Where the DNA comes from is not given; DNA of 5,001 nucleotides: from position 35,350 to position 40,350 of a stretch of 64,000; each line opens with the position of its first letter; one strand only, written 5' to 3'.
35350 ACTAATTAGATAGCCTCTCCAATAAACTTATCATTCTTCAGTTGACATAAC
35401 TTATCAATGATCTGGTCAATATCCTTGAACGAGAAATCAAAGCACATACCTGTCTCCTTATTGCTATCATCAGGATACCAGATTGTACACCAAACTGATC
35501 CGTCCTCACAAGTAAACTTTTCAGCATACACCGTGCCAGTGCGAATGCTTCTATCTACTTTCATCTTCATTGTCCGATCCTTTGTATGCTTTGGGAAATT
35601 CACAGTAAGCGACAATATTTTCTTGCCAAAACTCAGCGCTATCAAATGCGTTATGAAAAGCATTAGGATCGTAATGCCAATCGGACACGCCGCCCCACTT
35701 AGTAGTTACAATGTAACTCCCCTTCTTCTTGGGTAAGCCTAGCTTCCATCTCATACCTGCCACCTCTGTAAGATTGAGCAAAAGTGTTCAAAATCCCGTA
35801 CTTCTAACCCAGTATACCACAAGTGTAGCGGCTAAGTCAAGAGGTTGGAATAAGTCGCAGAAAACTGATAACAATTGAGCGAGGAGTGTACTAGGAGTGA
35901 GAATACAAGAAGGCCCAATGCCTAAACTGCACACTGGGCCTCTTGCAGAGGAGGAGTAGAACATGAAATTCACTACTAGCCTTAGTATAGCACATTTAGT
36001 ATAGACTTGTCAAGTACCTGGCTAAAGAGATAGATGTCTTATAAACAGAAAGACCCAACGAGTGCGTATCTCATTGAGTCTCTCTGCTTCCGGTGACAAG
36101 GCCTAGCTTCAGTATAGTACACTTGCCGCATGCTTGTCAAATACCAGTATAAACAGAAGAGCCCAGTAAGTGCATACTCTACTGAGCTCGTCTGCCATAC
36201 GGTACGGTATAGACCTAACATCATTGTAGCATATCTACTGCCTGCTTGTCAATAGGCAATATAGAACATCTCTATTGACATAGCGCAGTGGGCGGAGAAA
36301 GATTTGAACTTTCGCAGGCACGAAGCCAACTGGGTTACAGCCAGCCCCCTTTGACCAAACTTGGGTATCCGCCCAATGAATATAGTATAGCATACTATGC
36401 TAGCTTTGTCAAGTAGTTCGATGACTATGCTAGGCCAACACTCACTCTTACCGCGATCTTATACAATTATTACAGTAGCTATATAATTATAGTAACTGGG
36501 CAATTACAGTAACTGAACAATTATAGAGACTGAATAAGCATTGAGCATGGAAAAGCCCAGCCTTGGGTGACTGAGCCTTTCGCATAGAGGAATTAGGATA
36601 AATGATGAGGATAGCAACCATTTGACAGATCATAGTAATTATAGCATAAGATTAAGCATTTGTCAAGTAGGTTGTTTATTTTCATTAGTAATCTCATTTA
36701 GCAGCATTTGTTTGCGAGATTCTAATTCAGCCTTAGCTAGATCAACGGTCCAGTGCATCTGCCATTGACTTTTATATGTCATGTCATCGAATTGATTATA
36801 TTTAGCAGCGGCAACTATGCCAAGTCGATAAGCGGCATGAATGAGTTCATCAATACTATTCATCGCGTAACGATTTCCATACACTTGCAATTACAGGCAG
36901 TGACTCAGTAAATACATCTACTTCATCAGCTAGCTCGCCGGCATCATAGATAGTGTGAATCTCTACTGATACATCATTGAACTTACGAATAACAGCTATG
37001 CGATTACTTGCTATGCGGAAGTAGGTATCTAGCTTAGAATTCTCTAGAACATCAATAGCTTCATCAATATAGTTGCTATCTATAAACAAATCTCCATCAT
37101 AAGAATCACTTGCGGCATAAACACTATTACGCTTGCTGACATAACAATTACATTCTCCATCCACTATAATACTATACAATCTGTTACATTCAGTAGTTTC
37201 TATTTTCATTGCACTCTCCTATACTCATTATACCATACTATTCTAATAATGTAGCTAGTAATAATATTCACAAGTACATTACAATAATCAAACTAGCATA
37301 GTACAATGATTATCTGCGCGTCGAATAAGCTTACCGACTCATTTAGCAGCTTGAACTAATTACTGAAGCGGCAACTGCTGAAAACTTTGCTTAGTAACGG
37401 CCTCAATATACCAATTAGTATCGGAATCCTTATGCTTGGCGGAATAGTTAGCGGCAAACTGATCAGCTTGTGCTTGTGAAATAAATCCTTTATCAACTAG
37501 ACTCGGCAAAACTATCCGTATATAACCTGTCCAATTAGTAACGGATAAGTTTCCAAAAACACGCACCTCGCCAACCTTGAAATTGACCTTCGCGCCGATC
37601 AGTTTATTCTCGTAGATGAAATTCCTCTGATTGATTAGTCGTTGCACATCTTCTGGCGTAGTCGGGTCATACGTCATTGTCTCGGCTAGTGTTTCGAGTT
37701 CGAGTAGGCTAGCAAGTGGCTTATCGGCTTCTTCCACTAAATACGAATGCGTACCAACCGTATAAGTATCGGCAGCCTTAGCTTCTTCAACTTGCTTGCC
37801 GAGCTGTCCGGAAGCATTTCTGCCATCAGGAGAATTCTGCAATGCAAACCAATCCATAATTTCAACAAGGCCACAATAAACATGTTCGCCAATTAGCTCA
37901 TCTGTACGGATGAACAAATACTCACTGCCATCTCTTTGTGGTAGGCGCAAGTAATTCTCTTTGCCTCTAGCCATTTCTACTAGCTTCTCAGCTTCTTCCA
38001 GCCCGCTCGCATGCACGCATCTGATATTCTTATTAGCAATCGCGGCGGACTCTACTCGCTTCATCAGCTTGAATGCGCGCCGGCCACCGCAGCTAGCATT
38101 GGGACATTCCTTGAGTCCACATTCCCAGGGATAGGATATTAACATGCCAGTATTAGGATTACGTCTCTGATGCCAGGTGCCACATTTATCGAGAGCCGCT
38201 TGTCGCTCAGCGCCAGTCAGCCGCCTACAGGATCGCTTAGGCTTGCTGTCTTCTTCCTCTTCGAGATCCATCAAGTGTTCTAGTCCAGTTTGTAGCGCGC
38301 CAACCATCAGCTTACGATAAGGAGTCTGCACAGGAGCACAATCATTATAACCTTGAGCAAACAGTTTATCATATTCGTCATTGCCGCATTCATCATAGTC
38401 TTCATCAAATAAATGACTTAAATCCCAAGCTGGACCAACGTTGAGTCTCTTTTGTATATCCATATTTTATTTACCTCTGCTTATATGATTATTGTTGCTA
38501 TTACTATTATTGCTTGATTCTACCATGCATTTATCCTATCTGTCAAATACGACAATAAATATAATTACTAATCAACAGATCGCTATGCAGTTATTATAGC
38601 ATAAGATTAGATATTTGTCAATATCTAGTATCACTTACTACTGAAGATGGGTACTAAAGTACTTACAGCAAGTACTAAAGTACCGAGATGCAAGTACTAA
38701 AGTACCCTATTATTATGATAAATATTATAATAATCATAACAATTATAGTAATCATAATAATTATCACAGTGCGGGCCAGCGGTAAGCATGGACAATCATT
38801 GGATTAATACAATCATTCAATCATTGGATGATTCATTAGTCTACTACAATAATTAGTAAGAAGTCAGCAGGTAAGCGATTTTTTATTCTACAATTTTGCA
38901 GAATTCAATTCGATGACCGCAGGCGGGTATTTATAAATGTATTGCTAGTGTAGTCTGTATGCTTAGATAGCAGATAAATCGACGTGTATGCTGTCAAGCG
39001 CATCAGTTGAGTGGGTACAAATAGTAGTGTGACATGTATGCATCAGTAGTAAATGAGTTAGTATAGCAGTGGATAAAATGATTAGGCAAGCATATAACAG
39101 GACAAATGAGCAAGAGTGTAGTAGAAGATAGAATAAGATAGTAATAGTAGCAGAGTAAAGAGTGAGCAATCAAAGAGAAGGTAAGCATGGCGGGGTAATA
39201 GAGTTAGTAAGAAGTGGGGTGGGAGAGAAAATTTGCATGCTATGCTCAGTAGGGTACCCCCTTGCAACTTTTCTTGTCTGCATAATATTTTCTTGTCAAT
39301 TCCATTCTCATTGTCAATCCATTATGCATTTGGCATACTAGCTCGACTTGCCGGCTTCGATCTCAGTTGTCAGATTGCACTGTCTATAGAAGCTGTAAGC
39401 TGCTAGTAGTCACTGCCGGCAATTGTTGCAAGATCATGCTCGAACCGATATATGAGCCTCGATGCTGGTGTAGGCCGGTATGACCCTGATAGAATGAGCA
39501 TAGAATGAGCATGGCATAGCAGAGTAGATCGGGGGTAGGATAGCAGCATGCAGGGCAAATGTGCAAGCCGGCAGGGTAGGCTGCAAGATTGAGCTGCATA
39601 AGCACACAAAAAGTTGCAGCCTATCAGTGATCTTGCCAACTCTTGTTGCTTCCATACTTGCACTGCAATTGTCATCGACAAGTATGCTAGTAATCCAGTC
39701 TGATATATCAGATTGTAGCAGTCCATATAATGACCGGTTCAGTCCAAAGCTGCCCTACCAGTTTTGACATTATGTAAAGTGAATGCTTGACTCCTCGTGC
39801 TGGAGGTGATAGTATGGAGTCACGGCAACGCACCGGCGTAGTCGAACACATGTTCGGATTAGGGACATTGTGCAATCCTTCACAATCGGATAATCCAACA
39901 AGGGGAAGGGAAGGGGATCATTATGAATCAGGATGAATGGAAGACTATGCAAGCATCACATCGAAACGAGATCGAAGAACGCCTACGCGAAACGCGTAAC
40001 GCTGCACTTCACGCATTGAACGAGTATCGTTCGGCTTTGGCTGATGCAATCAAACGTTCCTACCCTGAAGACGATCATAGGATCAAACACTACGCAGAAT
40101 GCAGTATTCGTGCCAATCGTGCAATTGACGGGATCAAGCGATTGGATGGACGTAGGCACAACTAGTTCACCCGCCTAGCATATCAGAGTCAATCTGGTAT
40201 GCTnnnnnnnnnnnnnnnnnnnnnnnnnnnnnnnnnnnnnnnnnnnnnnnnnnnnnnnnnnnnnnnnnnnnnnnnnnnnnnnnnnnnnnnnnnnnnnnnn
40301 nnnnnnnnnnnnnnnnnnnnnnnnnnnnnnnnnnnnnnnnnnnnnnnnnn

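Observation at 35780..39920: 4-kb divergent control region: tandem consensus promoters, 108-bp direct repeats, two iteron clusters and an AT-rich element (candidate origin)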

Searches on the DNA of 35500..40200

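Call 23: search_rna_families(source=window, start=35500, end=40200, threshold=evalue, max_evalue=5)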
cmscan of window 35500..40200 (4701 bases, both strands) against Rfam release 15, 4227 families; matches with E-value up to 5: 4.
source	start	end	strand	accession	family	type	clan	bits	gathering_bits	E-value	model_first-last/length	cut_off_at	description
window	36289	36374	-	RF00005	tRNA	Gene; tRNA;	CL00001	55.1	29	3e-10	1-71/71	no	tRNA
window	39872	40052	-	RF01445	S_pombe_snR94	Gene; snRNA; snoRNA; HACA-box;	-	20.8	100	3.2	1-210/210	no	small nucleolar RNA snR94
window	36217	36306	+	RF01915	mir-2238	Gene; miRNA;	-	19.7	52.2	1.6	1-86/86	no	mir-2238 microRNA precursor family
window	38645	38711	+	RF00051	mir-17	Gene; miRNA;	-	19.4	49.5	0.77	1-80/80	no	mir-17 microRNA precursor family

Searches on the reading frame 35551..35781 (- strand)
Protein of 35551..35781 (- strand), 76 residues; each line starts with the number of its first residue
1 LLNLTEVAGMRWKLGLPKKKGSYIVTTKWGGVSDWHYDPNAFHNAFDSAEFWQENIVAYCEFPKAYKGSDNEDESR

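Call 9: search_protein_families(library=pfam, proteins=[window:35551-35781:-], max_evalue=0.1)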
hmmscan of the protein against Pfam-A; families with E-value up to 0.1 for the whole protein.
window:35551-35781:- (76 aa): 0 families

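Call 10: search_protein_families(library=phrogs, proteins=[window:35551-35781:-], max_evalue=0.1)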
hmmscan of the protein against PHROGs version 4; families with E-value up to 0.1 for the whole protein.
window:35551-35781:- (76 aa): 1 family
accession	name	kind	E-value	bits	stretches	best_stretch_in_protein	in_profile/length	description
phrog_924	-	unknown function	0.0066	17.1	1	16-75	99-159/267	-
